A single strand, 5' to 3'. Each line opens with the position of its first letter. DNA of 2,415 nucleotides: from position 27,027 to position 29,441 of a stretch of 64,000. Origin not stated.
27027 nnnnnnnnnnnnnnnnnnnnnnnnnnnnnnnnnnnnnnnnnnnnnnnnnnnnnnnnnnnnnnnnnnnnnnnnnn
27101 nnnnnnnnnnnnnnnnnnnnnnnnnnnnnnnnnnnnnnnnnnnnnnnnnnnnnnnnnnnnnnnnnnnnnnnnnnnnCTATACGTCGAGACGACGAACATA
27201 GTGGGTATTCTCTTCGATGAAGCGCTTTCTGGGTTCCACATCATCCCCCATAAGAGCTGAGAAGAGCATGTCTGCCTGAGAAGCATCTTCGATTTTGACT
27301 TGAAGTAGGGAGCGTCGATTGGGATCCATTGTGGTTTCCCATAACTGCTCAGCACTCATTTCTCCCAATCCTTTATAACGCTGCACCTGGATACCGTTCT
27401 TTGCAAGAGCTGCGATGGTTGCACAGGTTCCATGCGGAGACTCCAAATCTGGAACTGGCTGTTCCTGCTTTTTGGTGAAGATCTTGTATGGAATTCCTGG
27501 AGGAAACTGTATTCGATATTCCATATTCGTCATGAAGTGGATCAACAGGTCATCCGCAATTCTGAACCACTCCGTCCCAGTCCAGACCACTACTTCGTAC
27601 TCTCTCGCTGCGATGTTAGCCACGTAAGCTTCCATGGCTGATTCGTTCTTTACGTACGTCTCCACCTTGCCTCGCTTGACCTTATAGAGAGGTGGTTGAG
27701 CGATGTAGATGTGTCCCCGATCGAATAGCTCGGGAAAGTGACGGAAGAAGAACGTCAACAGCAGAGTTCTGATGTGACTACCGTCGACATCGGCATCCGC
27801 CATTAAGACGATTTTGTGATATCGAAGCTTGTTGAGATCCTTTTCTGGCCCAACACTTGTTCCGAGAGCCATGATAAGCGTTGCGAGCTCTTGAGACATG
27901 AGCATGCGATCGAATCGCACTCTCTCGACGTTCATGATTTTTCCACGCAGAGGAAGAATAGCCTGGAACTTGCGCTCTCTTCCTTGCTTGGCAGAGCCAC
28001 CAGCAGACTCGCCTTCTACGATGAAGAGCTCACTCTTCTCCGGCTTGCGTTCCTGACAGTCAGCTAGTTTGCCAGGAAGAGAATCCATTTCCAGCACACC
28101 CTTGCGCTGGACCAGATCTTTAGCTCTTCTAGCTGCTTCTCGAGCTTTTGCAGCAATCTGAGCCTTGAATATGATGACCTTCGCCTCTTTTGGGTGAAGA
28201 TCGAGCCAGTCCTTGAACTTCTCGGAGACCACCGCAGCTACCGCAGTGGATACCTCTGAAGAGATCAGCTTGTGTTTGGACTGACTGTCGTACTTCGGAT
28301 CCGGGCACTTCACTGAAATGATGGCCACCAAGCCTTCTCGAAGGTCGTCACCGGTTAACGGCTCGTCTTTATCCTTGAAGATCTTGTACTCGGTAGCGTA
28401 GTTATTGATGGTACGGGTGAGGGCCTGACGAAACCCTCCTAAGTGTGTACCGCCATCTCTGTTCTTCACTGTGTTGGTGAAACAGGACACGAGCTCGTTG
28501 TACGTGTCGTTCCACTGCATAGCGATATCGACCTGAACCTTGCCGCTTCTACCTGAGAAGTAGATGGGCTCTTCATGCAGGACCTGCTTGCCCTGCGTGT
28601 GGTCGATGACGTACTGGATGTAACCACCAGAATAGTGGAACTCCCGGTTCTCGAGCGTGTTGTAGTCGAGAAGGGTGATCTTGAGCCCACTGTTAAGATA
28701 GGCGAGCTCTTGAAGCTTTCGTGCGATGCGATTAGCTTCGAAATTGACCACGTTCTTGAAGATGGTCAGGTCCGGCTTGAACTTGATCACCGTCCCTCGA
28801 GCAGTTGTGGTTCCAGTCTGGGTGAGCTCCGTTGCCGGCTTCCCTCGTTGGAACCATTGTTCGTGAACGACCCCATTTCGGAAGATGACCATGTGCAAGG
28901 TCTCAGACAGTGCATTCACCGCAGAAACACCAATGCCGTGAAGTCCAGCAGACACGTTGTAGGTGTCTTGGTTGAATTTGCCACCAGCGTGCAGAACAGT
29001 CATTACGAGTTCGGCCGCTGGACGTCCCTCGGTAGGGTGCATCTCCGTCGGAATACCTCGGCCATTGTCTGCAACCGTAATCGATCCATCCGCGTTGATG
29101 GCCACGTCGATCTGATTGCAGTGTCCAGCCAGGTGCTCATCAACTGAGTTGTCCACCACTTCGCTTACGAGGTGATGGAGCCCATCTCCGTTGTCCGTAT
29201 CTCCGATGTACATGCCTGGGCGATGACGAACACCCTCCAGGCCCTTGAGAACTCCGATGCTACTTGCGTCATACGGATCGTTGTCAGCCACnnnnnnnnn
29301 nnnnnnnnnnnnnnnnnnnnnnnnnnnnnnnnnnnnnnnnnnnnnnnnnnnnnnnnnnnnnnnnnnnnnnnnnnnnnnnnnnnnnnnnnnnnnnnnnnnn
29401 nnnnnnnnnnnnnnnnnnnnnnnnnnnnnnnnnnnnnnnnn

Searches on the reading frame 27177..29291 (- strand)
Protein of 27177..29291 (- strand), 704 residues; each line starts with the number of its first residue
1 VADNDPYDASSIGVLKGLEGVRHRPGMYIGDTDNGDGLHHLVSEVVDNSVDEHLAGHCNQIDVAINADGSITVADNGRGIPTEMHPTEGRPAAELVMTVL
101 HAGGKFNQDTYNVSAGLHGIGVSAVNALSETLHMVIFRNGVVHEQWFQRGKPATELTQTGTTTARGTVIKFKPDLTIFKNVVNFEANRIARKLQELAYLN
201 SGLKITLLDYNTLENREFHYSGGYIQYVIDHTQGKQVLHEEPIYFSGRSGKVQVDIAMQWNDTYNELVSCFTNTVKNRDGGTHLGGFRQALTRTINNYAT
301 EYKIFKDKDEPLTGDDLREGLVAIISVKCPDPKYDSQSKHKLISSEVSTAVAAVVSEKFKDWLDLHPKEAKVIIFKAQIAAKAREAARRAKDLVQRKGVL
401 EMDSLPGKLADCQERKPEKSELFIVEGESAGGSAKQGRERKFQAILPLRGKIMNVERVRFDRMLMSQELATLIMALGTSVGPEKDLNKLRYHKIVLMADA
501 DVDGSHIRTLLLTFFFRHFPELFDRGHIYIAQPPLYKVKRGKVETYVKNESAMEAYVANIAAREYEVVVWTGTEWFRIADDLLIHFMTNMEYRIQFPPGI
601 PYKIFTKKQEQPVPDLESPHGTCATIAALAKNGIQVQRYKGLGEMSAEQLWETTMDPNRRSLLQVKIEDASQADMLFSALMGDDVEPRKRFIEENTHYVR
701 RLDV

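Call 3: search_protein_families(library=pfam, proteins=[window:27177-29291:-], max_evalue=1)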
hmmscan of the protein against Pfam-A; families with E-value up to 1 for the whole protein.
window:27177-29291:- (704 aa): 6 families
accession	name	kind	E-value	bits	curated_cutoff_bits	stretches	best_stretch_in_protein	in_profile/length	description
PF00204.31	DNA_gyraseB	-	1.8e-54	184.3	27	1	225-392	3-172/173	DNA gyrase B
PF00986.26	DNA_gyraseB_C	-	7.5e-31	106.5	29.8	1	632-693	2-63/63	DNA gyrase B subunit, carboxyl terminus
PF02518.31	HATPase_c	-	1.4e-16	61.3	26.4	1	35-175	3-109/111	Histidine kinase-, DNA gyrase B-, and HSP90-like ATPase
PF01751.28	Toprim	-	2.1e-16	60.3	23.1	1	421-532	1-95/96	Toprim domain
PF21249.2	GyrB_hook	-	3.8e-09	36.4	23.7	1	534-561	1-28/29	GyrB, hook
PF13589.12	HATPase_c_3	-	0.017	15.6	25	1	41-83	6-48/137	Histidine kinase-, DNA gyrase B-, and HSP90-like ATPase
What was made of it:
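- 27177..29291 (-): gyrB (704 aa), the conserved upstream neighbour. Its stop is 11 nt before ORF1's start. Pfam GyrB domains (call 3).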

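Call 4: search_protein_families(library=phrogs, proteins=[window:27177-29291:-], max_evalue=1)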
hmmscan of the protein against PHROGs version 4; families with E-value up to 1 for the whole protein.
window:27177-29291:- (704 aa): 6 families
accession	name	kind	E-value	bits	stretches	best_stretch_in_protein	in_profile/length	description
phrog_543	-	DNA, RNA and nucleotide metabolism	2.5e-155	519.4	1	4-699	20-643/661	DNA topoisomerase II large subunit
phrog_28877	-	DNA, RNA and nucleotide metabolism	3.2e-90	304.3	2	7-545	3-584/1441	DNA topoisomerase II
phrog_7229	-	DNA, RNA and nucleotide metabolism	4.8e-29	102.3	2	462-544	8-89/172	DNA topoisomerase II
phrog_12023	-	DNA, RNA and nucleotide metabolism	6.1e-10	39.7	1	637-696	3-62/71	DNA topoisomerase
phrog_2979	-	lysis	0.014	15.1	1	42-83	48-91/846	RIIA lysis inhibitor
phrog_19082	-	DNA, RNA and nucleotide metabolism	0.3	12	1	489-504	30-45/45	DNA topoisomerase II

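Call 76: find_related_loci(query=window:27177-29291:-, collection=viral_contigs, flank=6000)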
Query window:27177-29291:- (704 aa) in viral_contigs; peptide patterns used: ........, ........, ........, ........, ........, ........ (x = any residue, [..] = any of these).
3 stretches matched a pattern, but none encodes a relative of the query by tblastn (E <= 1e-3).

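Call 78: find_homologous_proteins(query=window:27177-29291:-, max_evalue=1e-100)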
Query window:27177-29291:- (704 aa): 7999 proteins with E <= 1e-100 among 8000 candidates; the best 120 are listed.
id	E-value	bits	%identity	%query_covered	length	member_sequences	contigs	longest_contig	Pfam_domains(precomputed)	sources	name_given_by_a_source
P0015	0.0e+0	1611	100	100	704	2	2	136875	PF00986.27,PF21249.3,PF02518.32,PF01751.29,PF00204.32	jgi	-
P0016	0.0e+0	1314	82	99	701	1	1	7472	PF00986.27,PF21249.3,PF02518.32,PF01751.29,PF00204.32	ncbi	-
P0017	0.0e+0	1310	81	100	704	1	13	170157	PF00986.27,PF21249.3,PF02518.32,PF01751.29,PF00204.32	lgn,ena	-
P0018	0.0e+0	1266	79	99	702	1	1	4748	PF00986.27,PF21249.3,PF02518.32,PF01751.29,PF00204.32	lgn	-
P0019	0.0e+0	1191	73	99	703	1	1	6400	PF00986.27,PF21249.3,PF02518.32,PF01751.29,PF00204.32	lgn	-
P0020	0.0e+0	1186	73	99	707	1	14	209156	PF00986.27,PF21249.3,PF02518.32,PF01751.29,PF00204.32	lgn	-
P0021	0.0e+0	1180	73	99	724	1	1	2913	PF00986.27,PF21249.3,PF02518.32,PF01751.29,PF00204.32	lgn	-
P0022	0.0e+0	1175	73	99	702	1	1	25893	PF00986.27,PF21249.3,PF02518.32,PF01751.29,PF00204.32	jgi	-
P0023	0.0e+0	1155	72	100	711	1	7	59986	PF00986.27,PF21249.3,PF02518.32,PF01751.29,PF00204.32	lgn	-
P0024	0.0e+0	1119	70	99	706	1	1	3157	PF00986.27,PF21249.3,PF02518.32,PF01751.29,PF00204.32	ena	-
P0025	0.0e+0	1112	70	100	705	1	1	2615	PF00986.27,PF21249.3,PF02518.32,PF01751.29,PF00204.32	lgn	-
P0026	0.0e+0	1058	68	99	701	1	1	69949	PF00986.27,PF21249.3,PF02518.32,PF01751.29,PF00204.32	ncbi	-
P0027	0.0e+0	1054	66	99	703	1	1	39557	PF00986.27,PF21249.3,PF02518.32,PF01751.29,PF00204.32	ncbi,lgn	-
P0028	0.0e+0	1052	66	99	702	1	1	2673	PF00986.27,PF21249.3,PF02518.32,PF01751.29,PF00204.32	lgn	-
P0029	0.0e+0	1042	66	99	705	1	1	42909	PF00986.27,PF21249.3,PF02518.32,PF01751.29,PF00204.32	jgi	jgi:DNA gyrase subunit B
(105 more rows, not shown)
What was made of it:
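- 27177..29291 (-): 65-69% identical to Myxococcota GyrB (call 78).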

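Call 79: find_encoding_contigs(protein=P0020, flank=7000, max_places=1)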
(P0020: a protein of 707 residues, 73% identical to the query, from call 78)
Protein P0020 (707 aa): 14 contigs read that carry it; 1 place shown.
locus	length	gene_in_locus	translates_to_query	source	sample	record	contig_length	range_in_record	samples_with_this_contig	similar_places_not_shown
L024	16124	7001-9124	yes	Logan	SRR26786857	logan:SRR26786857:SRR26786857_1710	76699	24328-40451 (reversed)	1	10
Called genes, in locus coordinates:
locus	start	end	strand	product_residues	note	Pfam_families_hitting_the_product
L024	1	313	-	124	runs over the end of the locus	-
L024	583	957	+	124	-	-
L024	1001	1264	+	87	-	-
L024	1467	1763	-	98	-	-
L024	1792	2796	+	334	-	PF01471:PG_binding_1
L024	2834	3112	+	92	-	-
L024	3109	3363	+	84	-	-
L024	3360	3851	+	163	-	-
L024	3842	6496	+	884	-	PF11978:MVP_shoulder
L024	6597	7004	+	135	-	-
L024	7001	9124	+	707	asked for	PF02518:HATPase_c, PF00204:DNA_gyraseB, PF01751:Toprim, PF21249:GyrB_hook, PF00986:DNA_gyraseB_C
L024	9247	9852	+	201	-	-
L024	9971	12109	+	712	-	PF00004:AAA, PF20720:nSTAND3 (faint)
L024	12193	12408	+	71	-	-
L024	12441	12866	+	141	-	-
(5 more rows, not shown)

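Call 80: find_encoding_contigs(protein=P0026, flank=7000, max_places=1)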
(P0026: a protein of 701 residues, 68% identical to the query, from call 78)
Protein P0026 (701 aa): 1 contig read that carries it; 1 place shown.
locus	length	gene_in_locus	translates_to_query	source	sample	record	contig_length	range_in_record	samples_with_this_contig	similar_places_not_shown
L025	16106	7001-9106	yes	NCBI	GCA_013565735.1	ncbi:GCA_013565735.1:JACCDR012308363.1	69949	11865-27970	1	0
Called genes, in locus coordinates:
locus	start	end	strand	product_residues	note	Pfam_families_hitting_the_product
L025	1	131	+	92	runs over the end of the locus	-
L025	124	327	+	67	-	-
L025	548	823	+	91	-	-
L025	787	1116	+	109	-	-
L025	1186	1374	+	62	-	-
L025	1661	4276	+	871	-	PF17795:Vault_3 (weak), PF11978:MVP_shoulder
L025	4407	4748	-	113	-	-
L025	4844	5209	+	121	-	-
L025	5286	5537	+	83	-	-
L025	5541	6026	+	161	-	-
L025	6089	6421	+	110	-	PF07963:N_methyl (weak)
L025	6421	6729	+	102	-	-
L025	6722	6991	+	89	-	-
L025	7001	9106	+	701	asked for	PF02518:HATPase_c, PF00204:DNA_gyraseB, PF01751:Toprim, PF21249:GyrB_hook, PF00986:DNA_gyraseB_C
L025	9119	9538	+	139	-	-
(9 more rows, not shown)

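Call 81: find_encoding_contigs(protein=P0027, flank=7000, max_places=1)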
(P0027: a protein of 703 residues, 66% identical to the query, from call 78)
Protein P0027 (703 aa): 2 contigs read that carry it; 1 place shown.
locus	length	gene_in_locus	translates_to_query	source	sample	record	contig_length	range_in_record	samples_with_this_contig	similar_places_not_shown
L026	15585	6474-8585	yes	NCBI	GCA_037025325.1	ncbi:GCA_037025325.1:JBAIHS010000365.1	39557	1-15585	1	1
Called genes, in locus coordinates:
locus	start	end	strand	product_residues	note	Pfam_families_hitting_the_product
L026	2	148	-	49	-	?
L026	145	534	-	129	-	PF02945:Endonuclease_7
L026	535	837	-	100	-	-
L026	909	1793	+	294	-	PF01471:PG_binding_1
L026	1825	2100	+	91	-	-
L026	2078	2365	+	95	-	-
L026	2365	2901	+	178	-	-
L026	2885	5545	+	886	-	PF17795:Vault_3 (weak), PF11978:MVP_shoulder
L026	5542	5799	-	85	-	-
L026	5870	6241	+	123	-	-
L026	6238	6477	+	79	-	-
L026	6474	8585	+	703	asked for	PF02518:HATPase_c, PF00204:DNA_gyraseB, PF01751:Toprim, PF21249:GyrB_hook, PF00986:DNA_gyraseB_C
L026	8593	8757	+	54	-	-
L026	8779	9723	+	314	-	-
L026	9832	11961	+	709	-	PF00004:AAA, PF20720:nSTAND3 (weak)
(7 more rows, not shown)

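Call 82: find_encoding_contigs(protein=P0029, flank=7000, max_places=1)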
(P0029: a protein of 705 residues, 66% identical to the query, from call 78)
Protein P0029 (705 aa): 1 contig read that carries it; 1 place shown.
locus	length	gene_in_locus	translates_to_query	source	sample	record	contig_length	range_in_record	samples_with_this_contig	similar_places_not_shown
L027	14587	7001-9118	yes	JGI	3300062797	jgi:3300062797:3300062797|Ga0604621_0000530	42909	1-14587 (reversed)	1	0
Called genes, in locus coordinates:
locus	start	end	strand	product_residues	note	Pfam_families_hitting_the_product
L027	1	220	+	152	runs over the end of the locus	-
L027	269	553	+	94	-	-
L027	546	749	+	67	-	-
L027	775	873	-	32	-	-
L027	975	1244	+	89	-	-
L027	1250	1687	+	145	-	-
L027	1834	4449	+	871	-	PF17795:Vault_3 (weak), PF11978:MVP_shoulder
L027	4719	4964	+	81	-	-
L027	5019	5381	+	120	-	-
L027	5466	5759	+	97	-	-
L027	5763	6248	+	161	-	-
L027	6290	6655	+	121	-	-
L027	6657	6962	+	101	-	-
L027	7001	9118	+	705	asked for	PF02518:HATPase_c, PF00204:DNA_gyraseB, PF01751:Toprim, PF21249:GyrB_hook, PF00986:DNA_gyraseB_C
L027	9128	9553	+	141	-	-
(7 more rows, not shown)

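Call 99: find_encoding_contigs(protein=P0016, flank=6000, max_places=1)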
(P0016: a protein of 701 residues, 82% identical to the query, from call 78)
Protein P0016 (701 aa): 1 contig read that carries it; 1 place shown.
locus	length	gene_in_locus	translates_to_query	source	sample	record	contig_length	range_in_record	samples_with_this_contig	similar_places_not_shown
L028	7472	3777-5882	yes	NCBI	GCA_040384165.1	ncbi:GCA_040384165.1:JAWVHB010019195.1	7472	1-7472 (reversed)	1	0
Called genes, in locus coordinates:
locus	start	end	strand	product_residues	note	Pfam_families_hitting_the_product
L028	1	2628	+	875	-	?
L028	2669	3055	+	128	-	-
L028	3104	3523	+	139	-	-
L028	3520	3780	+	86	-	-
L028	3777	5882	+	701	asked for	PF02518:HATPase_c, PF00204:DNA_gyraseB, PF01751:Toprim, PF21249:GyrB_hook, PF00986:DNA_gyraseB_C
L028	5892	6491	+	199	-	-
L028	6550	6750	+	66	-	-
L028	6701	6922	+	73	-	-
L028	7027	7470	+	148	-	?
